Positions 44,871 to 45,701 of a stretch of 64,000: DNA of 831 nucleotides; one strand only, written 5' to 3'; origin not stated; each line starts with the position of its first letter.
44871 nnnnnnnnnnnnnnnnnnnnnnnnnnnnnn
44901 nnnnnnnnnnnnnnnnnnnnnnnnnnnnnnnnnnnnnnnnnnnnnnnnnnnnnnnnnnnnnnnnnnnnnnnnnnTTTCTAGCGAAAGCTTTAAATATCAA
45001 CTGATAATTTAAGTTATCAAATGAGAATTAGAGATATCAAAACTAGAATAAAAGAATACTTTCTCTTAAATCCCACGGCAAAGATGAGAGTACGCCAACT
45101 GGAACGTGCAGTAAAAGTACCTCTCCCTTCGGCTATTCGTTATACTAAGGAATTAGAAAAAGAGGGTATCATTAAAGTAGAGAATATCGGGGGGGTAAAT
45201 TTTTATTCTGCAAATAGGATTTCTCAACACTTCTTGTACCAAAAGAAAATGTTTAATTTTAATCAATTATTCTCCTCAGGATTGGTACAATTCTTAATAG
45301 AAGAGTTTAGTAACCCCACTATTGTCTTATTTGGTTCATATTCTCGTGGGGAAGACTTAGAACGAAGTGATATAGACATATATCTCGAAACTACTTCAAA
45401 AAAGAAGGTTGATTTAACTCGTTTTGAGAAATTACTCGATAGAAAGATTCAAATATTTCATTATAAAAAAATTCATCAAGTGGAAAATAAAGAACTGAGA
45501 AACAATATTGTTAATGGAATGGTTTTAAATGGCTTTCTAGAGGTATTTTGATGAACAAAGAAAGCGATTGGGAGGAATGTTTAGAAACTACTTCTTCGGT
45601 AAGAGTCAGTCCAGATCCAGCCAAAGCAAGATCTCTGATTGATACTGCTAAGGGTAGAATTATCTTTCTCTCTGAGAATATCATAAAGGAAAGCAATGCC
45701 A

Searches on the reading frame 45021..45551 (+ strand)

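Call 73: search_protein_families(library=pfam, proteins=[window:45021-45551:+], max_evalue=0.001)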
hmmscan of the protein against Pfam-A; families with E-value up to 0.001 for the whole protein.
window:45021-45551:+ (176 aa): 3 families
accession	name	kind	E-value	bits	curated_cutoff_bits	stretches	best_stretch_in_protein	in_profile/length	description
PF01909.29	NTP_transf_2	-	6.7e-08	33.3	21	1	88-153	4-79/93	Nucleotidyltransferase domain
PF18765.7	Polbeta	-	2.3e-06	28.1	26.9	1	100-163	15-80/93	Polymerase beta, Nucleotidyltransferase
PF22600.2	MTPAP-like_central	-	0.00056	20.5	27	1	73-139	14-71/139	Poly(A) RNA polymerase, mitochondrial-like, central palm domain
